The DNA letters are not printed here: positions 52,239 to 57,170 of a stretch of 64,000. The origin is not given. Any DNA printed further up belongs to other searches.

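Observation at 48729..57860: Stripped-down T7SSb-like secretion locus: EssC, YukD and five WXG100 genes, but no recognisable EssA, EssB/YukC or EsaA/YueB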

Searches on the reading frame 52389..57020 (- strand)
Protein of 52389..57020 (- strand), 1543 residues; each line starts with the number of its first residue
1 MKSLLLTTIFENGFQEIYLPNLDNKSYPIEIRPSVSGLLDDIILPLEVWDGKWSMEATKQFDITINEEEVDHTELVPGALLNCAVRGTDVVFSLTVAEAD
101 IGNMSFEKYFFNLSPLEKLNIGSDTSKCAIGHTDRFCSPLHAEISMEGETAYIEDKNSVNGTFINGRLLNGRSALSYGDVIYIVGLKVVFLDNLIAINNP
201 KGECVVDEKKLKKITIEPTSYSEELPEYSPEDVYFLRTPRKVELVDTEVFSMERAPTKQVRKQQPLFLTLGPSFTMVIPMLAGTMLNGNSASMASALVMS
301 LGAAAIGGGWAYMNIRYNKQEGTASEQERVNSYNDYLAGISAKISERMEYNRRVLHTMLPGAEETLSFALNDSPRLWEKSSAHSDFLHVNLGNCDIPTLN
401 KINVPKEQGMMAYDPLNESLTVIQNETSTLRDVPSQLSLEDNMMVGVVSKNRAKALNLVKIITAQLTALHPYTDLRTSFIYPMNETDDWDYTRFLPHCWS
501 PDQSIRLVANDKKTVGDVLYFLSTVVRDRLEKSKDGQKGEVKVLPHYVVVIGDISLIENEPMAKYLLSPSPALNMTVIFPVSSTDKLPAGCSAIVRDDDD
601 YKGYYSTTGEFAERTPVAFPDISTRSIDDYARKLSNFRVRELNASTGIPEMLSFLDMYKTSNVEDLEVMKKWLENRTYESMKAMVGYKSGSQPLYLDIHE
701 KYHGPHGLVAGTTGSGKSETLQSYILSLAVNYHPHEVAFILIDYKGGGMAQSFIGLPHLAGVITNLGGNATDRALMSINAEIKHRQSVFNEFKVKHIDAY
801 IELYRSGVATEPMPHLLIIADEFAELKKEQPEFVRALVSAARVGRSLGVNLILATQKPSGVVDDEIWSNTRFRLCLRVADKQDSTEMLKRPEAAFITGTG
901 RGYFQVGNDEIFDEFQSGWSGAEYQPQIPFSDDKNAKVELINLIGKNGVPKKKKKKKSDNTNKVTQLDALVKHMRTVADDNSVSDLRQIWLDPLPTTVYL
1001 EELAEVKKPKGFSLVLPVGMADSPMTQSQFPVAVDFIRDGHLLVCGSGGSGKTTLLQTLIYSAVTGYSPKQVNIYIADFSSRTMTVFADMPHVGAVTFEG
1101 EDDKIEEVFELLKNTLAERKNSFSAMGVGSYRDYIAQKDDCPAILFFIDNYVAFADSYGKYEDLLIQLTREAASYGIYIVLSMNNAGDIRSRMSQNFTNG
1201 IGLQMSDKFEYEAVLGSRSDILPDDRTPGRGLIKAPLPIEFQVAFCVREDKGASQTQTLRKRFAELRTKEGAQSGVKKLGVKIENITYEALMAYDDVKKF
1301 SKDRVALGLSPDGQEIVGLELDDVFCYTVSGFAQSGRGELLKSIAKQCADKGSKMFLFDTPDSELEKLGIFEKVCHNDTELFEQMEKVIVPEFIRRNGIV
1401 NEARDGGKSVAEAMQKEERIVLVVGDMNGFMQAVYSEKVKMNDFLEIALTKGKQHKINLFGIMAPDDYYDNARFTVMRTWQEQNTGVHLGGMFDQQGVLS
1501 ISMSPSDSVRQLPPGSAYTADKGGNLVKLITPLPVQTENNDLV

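Call 3: search_protein_families(library=pfam, proteins=[window:52389-57020:-], max_evalue=1)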
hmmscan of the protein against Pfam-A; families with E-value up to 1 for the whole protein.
window:52389-57020:- (1543 aa): 33 families (the best 25 are shown)
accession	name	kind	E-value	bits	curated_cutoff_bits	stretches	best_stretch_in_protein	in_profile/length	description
PF01580.24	FtsK_SpoIIIE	-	1e-56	192.3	24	2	676-859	13-220/221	FtsK/SpoIIIE family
PF00498.31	FHA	-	2.9e-12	47.3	20.7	1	121-183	3-66/67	FHA domain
PF13401.12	AAA_22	-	1.5e-09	38.7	27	2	703-854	4-121/130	AAA domain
PF01935.23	DUF87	-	2.9e-07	31.2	23.2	2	689-745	9-61/220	Helicase HerA, central domain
PF00437.27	T2SSE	-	1.1e-05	24.7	24.9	2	1039-1061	142-164/370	Type II/IV secretion system protein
PF05872.18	HerA_C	-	2e-05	23.9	22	1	698-746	15-59/502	Helicase HerA-like C-terminal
PF16697.10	Yop-YscD_cpl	-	2.4e-05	24.9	33.2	1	117-183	17-83/94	Inner membrane component of T3SS, cytoplasmic domain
PF13245.12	AAA_19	-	8e-05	23.3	25.1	1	1037-1100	9-70/134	AAA domain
PF25199.1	nSTAND_NTPase5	-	9.2e-05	22.7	34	1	1042-1074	44-73/145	Novel STAND NTPase 5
PF13555.12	AAA_29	-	0.00011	22.3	27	1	1034-1059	17-45/61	P-loop containing region of AAA domain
PF05729.18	NACHT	-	0.00013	22.2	26.7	1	1043-1082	4-43/167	NACHT domain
PF01637.24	ATPase_2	-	0.00026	21.3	33.2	0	1042-1119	23-89/225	ATPase domain predominantly from Archaea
PF13191.12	AAA_16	-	0.0005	21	32.6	1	1040-1064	25-49/167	AAA ATPase domain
PF10412.15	TrwB_AAD_bind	-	0.0011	18.3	20.5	0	1039-1062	15-38/387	Type IV secretion-system coupling protein DNA-binding domain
PF12775.13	AAA_7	-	0.0013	18.7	25.8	0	1040-1083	34-73/181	P-loop containing dynein motor region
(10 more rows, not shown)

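Call 4: search_protein_families(library=ncbifam, proteins=[window:52389-57020:-], max_evalue=1)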
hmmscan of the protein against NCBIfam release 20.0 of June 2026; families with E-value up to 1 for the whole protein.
window:52389-57020:- (1543 aa): 36 families (the best 25 are shown)
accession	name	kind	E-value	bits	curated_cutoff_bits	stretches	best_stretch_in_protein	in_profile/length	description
TIGR03928.1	T7_EssCb_Firm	equivalog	0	1101.2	778.4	1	234-1523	5-1287/1296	type VII secretion protein EssC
TIGR03924.1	T7SS_EccC_a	equivalog_domain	2.5e-117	393.4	509.15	2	261-918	17-667/673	type VII secretion protein EccCa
TIGR03925.1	T7SS_EccC_b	equivalog_domain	3.1e-83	280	346.55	2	984-1351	15-388/564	type VII secretion protein EccCb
NF007615.0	PRK10263.1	equivalog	3.2e-23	81.4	1566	3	628-801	937-1105/1355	DNA translocase FtsK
NF041214.1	plasmid_TraB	equivalog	2.7e-11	42.7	800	2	701-883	245-414/639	plasmid transfer protein TraB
NF049868.1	FhaB_Rv0019c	equivalog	4.1e-07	30.2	125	1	118-183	87-151/158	FHA domain-containing protein FhaB/FipA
TIGR00929.1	VirB4_CagE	subfamily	4.9e-07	28.4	643.1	2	1039-1072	437-469/792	VirB4 family type IV secretion/conjugal transfer ATPase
NF010404.0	PRK13830.1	subfamily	2.9e-05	22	810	2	687-751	440-499/818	conjugal transfer protein TrbE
NF010447.0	PRK13873.1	equivalog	4.5e-05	21.6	1020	2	1039-1089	441-490/815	conjugal transfer protein TrbE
TIGR03743.1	SXT_TraD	subfamily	5.5e-05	21.8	366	2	1038-1064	174-200/636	conjugative transfer system coupling protein TraD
NF041017.1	DNA_import_CedB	equivalog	7.6e-05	21.5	700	1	700-746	271-314/590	DNA import protein CedB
NF040937.1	HerA_Thermprot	equivalog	8.5e-05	21.1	800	1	810-888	346-424/487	DNA double-strand break repair helicase HerA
NF042944.1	HerA_antiphage_2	equivalog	9.4e-05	21.3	850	0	840-884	458-501/576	anti-phage-associated helicase HerA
NF040819.1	helicase_HerA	equivalog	0.00059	18.5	970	1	814-891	403-480/561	DNA double-strand break repair helicase HerA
NF010469.0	PRK13894.1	subfamily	0.0007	19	508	1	1025-1074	134-184/320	conjugal transfer ATPase TrbB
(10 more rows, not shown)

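Call 7: find_related_loci(query=window:52389-57020:-, collection=genome_contigs, flank=10000)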
Query window:52389-57020:- (1543 aa) in genome_contigs; peptide patterns used: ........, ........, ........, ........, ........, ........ (x = any residue, [..] = any of these).
212 stretches matched a pattern; 33 encode a relative of the query (tblastn E <= 1e-3); 32 distinct loci.
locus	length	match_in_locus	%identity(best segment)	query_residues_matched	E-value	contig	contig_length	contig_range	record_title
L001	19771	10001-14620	78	1-1540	0e+0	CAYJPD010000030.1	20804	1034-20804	MAG TPA_asm: uncultured Bacteroides sp. isolate ERP123703_co5_69 genome assembly, contig: NODE_1303_length_20804_cov_44.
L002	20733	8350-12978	77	1-1543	0e+0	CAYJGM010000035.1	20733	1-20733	MAG TPA_asm: uncultured Bacteroides sp. isolate ERP123703_co3_154 genome assembly, contig: NODE_2985_length_20733_cov_5.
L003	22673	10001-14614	73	1-1539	0e+0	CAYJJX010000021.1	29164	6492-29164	MAG TPA_asm: uncultured Oscillospiraceae bacterium isolate ERP123703_co3_194 genome assembly, contig: NODE_1738_length_2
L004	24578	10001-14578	73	1-1532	0e+0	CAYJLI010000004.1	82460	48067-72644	MAG TPA_asm: uncultured Oscillospiraceae bacterium isolate ERP123703_co5_24 genome assembly, contig: NODE_102_length_824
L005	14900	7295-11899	72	1-1541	0e+0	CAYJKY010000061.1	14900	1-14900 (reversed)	MAG TPA_asm: uncultured Oscillospiraceae bacterium isolate ERP123703_co3_287 genome assembly, contig: NODE_4876_length_1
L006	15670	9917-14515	71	1-1538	0e+0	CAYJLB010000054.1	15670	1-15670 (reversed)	MAG TPA_asm: uncultured Oscillospiraceae bacterium isolate ERP123703_co5_246 genome assembly, contig: NODE_2080_length_1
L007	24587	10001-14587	72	3-1533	0e+0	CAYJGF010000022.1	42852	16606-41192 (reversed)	MAG TPA_asm: uncultured Oscillospiraceae bacterium isolate ERP123703_co1_364 genome assembly, contig: NODE_829_length_42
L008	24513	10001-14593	70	1-1533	0e+0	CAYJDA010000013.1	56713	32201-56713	MAG TPA_asm: uncultured Oscillospiraceae bacterium isolate ERP123703_co1_117 genome assembly, contig: NODE_498_length_56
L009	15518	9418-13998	70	1-1533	0e+0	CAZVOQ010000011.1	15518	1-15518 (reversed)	MAG TPA_asm: uncultured Oscillospiraceae bacterium isolate ERP123703_co2_46 genome assembly, contig: NODE_2533_length_15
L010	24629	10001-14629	80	1-1543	0e+0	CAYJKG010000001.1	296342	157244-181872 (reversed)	MAG TPA_asm: uncultured Faecalibacterium sp. isolate ERP123703_co4_9 genome assembly, contig: NODE_1_length_296342_cov_2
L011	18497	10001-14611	71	1-1540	0e+0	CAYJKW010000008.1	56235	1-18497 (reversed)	MAG TPA_asm: uncultured Oscillospiraceae bacterium isolate ERP123703_co3_282 genome assembly, contig: NODE_531_length_56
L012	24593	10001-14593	69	1-1533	0e+0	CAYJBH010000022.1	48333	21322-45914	MAG TPA_asm: uncultured Oscillospiraceae bacterium isolate ERP123703_co1_269 genome assembly, contig: NODE_669_length_48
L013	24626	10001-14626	78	1-1543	0e+0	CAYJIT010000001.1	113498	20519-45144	MAG TPA_asm: uncultured Bacteroides sp. isolate ERP123703_co2_285 genome assembly, contig: NODE_31_length_113498_cov_82.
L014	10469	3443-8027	76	3-1533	0e+0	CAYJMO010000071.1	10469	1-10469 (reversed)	MAG TPA_asm: uncultured Oscillospiraceae bacterium isolate ERP123703_co5_276 genome assembly, contig: NODE_3828_length_1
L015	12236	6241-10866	80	1-1542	0e+0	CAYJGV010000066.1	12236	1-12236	MAG TPA_asm: uncultured Bacteroides sp. isolate ERP123703_co1_7 genome assembly, contig: NODE_5491_length_12236_cov_16.0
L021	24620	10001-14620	50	1-1532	0e+0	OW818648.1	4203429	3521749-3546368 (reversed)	metagenome genome assembly, chromosome: 1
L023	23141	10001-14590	52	3-1539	0e+0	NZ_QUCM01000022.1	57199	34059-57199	Clostridium sp. AM22-11AC AM22-11AC.Scaf22, whole genome shotgun sequence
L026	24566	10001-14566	50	3-1539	0e+0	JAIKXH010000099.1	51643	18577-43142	MAG: Lachnospiraceae bacterium isolate RUI450 k141_14105303_flag=0_multi=28.9946_len=51643, whole genome shotgun sequenc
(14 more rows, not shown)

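Call 25: search_dna_similar(query=window:52389-57020:-, collection=plasmids, mode=protein, max_rows=25)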
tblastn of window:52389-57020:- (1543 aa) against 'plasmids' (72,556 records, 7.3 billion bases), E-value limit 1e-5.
Records with a match: 1045; places in all: 1133; records where one place covers at least 80% of the query: 0.
Best place of each record, by identity: <60% 1045.
By first word of the organism name: Bacillus 203; Ralstonia 135; Priestia 111; Clostridium 110; Enterococcus 104; Mycobacterium 58; Streptomyces 45; Mycolicibacterium 21; Shinella 14; Rhizobium 12; and 100 more.
By predicted mobility (MOB-suite, as given by PLSDB): non-mobilizable 593; mobilizable 376; conjugative 76.
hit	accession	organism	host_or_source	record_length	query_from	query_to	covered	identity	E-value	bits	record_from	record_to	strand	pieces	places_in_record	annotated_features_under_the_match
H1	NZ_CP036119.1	Bacillus mycoides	cell culture,soil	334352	327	1532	78%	33.2%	3e-166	566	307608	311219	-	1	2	essC: type VII secretion protein EssC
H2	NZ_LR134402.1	Listeria monocytogenes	Homo sapiens,Vein blood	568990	235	1440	78%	32.3%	5e-179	603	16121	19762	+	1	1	essC: type VII secretion protein EssC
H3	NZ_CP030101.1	Listeria monocytogenes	Environment,water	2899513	235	1446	79%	31.9%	2e-177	599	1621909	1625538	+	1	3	none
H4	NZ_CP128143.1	Bacillus mycoides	bacterial isolate,field soil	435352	327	1439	72%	34.4%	2e-165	563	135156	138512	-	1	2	essC: type VII secretion protein EssC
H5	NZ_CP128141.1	Bacillus mycoides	bacterial isolate,field soil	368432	327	1439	72%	34.4%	2e-165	563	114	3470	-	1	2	none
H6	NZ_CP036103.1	Bacillus mycoides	cell culture,soil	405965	327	1439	72%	34.4%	2e-165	563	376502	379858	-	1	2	essC: type VII secretion protein EssC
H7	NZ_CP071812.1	Bacillus mycoides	cell culture,soil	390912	327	1439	72%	34.4%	2e-165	563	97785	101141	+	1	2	essC: type VII secretion protein EssC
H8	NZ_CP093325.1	Bacillus sp. N5-665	whole organism,peat soil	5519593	328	1431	72%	33.3%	3e-176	595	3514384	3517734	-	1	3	none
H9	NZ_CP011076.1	Brevibacillus laterosporus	Oryza sativa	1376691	317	1260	61%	37.1%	4e-177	598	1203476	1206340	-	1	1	none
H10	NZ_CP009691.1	Bacillus mycoides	soil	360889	327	1304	63%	35.2%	1e-166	567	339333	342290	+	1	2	essC: type VII secretion protein EssC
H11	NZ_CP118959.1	Bacillus mycoides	Soil,Type strain bacterial culture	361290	327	1304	63%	35.2%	1e-166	567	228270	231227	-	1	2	essC: type VII secretion protein EssC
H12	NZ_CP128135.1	Bacillus mycoides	bacterial isolate,field soil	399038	327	1245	60%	37.0%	5e-165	562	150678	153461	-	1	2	essC: type VII secretion protein EssC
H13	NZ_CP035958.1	Bacillus mycoides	cell culture,soil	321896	235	1269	67%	32.7%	3e-152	524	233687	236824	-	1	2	essC: type VII secretion protein EssC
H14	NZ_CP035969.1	Bacillus mycoides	cell culture,soil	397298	235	1269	67%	32.6%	3e-152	524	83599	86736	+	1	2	essC: type VII secretion protein EssC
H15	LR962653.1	Enterococcus faecalis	-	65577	235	1401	76%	28.8%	1e-140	489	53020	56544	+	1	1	record has no annotation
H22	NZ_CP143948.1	Agathobacter rectalis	Homo sapiens,cell culture,fecal sample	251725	308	1232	60%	33.4%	3e-138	482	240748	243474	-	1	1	essC: type VII secretion protein EssC | FHA domain-containing protein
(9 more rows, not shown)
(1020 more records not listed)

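Call 26: get_annotated_region(hit=H2, flank=9000)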
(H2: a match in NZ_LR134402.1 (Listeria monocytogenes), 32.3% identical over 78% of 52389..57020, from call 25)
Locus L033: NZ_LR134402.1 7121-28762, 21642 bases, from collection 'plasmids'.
description: Listeria monocytogenes strain NCTC7974 plasmid 5, complete sequence
organism: Listeria monocytogenes (NCBI taxid 1639)
taxonomy: Bacteria; Bacillota; Bacilli; Bacillales; Listeriaceae; Listeria; Listeria monocytogenes
host: -; source: Homo sapiens,Vein blood; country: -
typing (MOB-suite, as given by PLSDB): non-mobilizable
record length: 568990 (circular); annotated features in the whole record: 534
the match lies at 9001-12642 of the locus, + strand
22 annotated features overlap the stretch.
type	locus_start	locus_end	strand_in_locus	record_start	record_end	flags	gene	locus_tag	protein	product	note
CDS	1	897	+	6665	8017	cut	dnaB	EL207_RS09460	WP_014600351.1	replicative DNA helicase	GO:0006260 - DNA replication [Evidence IEA]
CDS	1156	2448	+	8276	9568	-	-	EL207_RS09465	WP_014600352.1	adenylosuccinate synthase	GO:0006164 - purine nucleotide biosynthetic process [Evidence IEA]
CDS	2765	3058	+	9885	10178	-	-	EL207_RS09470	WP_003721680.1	WXG100 family type VII secretion target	-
CDS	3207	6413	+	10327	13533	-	esaA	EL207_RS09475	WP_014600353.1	type VII secretion protein EsaA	-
CDS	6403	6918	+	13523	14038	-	essA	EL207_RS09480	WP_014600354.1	type VII secretion protein EssA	GO:0009306 - protein secretion [Evidence IEA]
CDS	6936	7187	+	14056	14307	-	-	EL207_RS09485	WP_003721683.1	EsaB/YukD family protein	-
CDS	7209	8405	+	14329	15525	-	essB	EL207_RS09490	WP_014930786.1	type VII secretion protein EssB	GO:0009306 - protein secretion [Evidence IEA]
CDS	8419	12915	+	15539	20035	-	essC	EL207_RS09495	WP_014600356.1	type VII secretion protein EssC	GO:0009306 - protein secretion [Evidence IEA]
CDS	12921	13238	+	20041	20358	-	-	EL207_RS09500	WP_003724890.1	DUF4176 domain-containing protein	-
CDS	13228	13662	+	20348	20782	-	-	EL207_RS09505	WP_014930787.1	hypothetical protein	-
CDS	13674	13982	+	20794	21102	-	-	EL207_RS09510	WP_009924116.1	hypothetical protein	-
CDS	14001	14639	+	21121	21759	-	-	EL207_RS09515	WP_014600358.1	hypothetical protein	-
CDS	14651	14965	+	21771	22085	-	-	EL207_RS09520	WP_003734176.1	hypothetical protein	-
CDS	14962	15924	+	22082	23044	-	-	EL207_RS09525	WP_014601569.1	hypothetical protein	-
CDS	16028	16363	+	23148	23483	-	-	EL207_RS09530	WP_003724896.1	hypothetical protein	-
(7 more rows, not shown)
